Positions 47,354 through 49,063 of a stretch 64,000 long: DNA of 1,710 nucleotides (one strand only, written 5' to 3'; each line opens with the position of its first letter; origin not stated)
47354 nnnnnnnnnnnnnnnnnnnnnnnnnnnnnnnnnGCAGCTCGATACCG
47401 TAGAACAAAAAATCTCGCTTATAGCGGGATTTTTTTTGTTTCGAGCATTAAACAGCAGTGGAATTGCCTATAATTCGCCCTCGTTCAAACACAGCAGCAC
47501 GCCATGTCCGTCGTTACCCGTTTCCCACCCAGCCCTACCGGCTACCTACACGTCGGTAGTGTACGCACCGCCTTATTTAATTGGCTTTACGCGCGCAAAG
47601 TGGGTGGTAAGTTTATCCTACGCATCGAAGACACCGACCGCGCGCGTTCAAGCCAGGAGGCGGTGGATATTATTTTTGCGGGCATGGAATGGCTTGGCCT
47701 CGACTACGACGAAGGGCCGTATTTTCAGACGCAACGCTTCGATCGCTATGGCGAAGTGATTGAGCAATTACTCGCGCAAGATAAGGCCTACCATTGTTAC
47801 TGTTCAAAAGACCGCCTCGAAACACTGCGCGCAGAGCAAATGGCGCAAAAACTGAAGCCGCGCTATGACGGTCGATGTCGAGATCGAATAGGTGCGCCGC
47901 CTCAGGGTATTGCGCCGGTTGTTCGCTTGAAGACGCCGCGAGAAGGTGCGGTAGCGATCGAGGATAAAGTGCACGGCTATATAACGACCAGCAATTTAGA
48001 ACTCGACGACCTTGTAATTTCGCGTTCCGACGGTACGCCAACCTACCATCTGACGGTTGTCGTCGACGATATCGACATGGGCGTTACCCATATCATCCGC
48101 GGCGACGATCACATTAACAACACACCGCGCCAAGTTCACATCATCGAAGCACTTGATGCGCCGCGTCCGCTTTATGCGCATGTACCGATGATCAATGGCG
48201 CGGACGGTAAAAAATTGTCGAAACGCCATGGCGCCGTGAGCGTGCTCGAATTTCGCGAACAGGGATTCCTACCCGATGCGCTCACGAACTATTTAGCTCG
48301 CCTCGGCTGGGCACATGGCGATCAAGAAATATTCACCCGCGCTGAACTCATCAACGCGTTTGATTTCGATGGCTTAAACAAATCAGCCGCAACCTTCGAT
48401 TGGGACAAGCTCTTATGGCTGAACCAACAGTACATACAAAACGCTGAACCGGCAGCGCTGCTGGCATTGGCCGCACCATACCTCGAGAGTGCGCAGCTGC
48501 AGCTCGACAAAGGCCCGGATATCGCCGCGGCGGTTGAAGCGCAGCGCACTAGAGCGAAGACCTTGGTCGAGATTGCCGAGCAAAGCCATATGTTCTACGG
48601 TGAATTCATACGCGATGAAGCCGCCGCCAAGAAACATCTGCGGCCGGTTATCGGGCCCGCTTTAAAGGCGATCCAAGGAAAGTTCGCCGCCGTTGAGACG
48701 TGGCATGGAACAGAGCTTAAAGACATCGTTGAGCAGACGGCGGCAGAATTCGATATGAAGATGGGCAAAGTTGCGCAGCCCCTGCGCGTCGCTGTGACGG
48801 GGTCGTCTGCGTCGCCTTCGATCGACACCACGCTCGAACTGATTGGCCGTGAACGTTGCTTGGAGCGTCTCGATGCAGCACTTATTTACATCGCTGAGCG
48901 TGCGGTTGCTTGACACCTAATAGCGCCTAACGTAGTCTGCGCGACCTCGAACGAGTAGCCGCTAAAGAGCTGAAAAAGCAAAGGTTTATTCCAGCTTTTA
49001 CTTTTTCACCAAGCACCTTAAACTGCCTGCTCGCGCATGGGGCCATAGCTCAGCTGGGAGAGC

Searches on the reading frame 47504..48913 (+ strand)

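Call 86: search_protein_families(library=pfam, proteins=[window:47504-48913:+], max_evalue=0.00001)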
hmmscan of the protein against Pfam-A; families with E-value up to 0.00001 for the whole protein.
window:47504-48913:+ (469 aa): 2 families
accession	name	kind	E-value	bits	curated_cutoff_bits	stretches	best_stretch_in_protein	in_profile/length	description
PF00749.27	tRNA-synt_1c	-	5.6e-101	338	23.4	1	3-305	2-314/314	tRNA synthetases class I (E and Q), catalytic domain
PF19269.4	Anticodon_2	-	1.2e-32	113.7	23.6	1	319-460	2-141/141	Anticodon binding domain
